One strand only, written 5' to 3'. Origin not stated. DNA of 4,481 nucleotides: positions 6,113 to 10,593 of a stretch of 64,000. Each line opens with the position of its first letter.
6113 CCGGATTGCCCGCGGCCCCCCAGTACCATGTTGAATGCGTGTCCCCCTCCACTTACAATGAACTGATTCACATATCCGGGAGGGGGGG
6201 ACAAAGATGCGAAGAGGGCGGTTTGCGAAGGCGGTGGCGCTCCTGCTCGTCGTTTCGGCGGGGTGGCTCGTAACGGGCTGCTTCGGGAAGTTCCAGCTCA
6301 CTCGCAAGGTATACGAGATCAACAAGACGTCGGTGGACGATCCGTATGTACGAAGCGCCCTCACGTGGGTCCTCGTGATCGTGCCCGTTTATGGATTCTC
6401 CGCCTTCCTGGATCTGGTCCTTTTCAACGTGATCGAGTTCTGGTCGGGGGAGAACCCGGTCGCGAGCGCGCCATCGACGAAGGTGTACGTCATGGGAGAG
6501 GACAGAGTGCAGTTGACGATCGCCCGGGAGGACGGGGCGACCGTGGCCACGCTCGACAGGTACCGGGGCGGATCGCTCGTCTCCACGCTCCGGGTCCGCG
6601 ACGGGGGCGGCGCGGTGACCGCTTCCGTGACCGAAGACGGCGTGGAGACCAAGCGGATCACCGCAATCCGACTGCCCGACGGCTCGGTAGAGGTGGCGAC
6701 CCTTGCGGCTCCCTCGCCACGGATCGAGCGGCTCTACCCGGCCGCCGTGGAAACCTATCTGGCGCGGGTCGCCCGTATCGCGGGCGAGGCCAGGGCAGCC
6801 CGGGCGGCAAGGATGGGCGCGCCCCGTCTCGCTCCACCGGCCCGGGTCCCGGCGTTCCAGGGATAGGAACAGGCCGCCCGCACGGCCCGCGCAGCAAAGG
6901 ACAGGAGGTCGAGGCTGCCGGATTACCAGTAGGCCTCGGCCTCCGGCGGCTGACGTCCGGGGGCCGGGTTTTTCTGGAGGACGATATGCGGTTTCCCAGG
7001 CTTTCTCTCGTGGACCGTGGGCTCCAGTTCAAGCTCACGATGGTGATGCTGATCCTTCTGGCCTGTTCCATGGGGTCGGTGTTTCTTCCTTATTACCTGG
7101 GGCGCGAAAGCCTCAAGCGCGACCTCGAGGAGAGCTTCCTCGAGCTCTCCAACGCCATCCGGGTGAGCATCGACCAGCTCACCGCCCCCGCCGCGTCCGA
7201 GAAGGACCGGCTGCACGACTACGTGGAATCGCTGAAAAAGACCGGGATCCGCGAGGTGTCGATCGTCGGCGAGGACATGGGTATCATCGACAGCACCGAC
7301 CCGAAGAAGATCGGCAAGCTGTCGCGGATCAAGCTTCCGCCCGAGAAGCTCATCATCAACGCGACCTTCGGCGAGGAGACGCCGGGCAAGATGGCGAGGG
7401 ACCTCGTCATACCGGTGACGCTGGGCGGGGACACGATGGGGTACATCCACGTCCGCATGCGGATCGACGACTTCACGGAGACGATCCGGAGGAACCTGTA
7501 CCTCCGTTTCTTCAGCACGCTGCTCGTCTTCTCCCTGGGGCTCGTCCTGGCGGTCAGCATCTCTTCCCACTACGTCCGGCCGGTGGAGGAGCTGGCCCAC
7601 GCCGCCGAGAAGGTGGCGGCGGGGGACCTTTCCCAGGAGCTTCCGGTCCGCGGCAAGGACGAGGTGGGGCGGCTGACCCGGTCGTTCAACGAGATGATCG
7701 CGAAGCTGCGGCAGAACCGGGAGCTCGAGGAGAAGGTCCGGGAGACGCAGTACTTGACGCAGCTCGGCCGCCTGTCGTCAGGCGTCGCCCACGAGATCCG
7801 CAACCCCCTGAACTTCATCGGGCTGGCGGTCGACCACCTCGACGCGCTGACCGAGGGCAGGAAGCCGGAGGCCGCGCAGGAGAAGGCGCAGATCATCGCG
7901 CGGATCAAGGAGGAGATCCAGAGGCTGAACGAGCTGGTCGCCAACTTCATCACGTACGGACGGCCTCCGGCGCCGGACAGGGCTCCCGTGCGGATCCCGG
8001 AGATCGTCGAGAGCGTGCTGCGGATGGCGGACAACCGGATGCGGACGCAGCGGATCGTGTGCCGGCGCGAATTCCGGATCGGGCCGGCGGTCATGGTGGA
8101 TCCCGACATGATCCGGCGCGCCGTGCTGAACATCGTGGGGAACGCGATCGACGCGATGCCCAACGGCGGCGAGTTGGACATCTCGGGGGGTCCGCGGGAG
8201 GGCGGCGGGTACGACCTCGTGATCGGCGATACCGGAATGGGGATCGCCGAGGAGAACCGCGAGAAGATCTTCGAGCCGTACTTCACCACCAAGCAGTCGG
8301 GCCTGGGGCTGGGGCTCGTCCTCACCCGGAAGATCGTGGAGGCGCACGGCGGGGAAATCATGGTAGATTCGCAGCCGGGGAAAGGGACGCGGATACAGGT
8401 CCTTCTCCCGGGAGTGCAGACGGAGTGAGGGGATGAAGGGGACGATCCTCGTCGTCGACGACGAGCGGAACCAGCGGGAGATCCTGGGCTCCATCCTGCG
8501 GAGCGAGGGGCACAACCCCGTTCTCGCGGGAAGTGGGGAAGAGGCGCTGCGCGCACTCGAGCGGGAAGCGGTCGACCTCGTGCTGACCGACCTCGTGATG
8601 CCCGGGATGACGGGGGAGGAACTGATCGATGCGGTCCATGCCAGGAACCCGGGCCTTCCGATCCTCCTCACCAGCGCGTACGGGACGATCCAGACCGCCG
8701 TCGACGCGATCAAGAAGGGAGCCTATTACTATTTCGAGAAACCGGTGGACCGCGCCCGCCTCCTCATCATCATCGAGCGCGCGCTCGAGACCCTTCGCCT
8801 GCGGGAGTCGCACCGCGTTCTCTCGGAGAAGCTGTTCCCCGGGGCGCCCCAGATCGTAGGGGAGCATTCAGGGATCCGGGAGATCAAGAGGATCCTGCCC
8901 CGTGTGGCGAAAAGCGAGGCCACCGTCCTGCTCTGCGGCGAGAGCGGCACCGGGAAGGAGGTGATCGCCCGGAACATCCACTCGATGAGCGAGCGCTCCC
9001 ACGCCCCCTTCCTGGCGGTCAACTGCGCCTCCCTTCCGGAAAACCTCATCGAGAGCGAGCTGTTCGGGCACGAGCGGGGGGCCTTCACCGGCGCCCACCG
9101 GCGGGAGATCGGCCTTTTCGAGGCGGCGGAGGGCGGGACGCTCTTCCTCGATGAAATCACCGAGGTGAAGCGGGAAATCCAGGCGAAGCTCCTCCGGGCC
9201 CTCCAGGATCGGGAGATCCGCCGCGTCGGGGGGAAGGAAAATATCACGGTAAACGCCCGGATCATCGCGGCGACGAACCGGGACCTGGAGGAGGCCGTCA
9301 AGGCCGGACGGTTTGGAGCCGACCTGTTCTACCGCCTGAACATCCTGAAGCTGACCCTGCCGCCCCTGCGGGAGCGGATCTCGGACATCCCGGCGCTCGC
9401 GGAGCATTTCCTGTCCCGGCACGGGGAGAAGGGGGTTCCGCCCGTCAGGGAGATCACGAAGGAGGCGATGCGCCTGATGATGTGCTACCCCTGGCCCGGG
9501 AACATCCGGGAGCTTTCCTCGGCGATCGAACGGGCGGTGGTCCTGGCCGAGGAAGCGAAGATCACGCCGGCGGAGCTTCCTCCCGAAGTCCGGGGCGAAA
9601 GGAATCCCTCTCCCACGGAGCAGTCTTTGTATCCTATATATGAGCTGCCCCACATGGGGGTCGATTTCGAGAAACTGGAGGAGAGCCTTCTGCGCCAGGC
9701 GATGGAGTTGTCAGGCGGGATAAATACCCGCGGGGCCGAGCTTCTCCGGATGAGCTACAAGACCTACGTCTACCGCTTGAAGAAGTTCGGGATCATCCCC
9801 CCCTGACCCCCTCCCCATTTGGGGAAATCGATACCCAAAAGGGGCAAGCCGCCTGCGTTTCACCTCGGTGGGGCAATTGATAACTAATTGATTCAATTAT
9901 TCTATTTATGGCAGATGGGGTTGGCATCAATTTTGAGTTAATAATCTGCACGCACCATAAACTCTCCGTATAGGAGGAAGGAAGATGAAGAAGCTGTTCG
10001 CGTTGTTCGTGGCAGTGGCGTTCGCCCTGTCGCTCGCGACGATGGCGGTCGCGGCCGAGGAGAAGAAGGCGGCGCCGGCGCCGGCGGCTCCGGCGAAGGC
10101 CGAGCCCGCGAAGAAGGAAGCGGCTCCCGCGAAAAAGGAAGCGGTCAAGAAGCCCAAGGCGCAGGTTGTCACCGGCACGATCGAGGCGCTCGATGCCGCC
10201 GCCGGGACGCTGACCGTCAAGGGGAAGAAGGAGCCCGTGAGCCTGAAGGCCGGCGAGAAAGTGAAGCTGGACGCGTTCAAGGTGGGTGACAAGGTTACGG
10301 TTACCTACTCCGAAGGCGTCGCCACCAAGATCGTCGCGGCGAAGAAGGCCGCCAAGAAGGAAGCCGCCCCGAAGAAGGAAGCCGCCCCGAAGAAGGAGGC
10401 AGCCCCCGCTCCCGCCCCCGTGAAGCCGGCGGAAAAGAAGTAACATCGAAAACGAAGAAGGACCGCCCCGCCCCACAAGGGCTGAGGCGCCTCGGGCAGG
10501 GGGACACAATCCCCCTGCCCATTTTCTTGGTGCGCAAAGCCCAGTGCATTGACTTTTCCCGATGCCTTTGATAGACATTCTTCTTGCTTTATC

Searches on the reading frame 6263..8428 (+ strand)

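Call 17: search_protein_families(library=pfam, proteins=[window:6263-8428:+], max_evalue=0.001)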
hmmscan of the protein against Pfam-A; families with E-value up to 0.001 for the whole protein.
window:6263-8428:+ (721 aa): 3 families
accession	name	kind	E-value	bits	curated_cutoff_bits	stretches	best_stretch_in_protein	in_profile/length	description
PF02518.31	HATPase_c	-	2.7e-24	86.2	26.4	1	613-716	2-108/111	Histidine kinase-, DNA gyrase B-, and HSP90-like ATPase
PF00672.30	HAMP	-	1.5e-16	60.9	25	1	438-484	7-53/53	HAMP domain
PF00512.31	HisKA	-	2.3e-11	44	26.9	1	501-568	2-63/66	His Kinase A (phospho-acceptor) domain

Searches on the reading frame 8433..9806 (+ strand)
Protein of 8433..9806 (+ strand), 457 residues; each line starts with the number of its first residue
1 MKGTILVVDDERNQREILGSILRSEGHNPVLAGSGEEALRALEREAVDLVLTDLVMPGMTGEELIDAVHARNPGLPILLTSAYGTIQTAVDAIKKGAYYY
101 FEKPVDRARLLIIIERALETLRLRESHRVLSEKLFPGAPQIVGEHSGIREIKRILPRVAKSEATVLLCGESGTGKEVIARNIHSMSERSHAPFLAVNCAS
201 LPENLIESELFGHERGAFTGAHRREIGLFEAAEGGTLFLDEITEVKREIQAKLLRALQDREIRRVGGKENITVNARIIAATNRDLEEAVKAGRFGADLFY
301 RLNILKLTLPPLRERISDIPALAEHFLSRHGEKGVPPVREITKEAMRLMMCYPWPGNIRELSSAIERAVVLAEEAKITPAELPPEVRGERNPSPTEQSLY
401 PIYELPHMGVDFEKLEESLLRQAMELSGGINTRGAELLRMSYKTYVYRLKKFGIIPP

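Call 17: search_protein_families(library=pfam, proteins=[window:8433-9806:+], max_evalue=0.001)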
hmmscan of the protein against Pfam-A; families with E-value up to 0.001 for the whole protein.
window:8433-9806:+ (457 aa): 10 families
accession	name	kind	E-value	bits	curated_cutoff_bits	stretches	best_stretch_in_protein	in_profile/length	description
PF00158.32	Sigma54_activat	-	2.1e-68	229.7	20.2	1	141-307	1-167/168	Sigma-54 interaction domain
PF00072.30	Response_reg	-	2.7e-26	92.4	30.2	1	5-114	1-110/111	Response regulator receiver domain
PF25601.1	AAA_lid_14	-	1.1e-25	89.7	27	1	313-397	1-85/87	AAA+ ATPase lid domain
PF14532.12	Sigma54_activ_2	-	4.2e-22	79.3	25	1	142-312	1-138/138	Sigma-54 interaction domain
PF07728.20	AAA_5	-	1.1e-11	45.4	22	1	165-283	2-123/139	AAA domain (dynein-related subfamily)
PF01078.27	Mg_chelatase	-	8.3e-07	29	20.3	1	150-282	10-157/207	Magnesium chelatase, subunit ChlI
PF00004.35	AAA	-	8.8e-07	29.9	21.2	1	165-297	1-126/131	ATPase family associated with various cellular activities (AAA)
PF07724.20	AAA_2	-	1.1e-06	29.2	27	1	161-291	2-133/166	AAA domain (Cdc48 subfamily)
PF02954.25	HTH_8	-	1.2e-05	25.4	22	1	413-452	3-42/42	Bacterial regulatory protein, Fis family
PF00493.29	MCM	-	0.00086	18.9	23.3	0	160-282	55-172/224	MCM P-loop domain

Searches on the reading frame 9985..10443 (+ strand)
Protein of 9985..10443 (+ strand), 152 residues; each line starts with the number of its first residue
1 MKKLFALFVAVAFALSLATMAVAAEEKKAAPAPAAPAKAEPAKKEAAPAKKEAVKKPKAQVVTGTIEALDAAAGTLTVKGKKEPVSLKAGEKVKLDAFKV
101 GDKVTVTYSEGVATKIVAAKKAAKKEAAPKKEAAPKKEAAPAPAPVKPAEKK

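Call 17: search_protein_families(library=pfam, proteins=[window:9985-10443:+], max_evalue=0.001)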
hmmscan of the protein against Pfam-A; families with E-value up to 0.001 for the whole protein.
window:9985-10443:+ (152 aa): 1 family
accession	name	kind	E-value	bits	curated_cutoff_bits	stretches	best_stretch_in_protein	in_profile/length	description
PF11604.15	CusF_Ec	-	0.00023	21.4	27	0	62-79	4-21/72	Copper binding periplasmic protein CusF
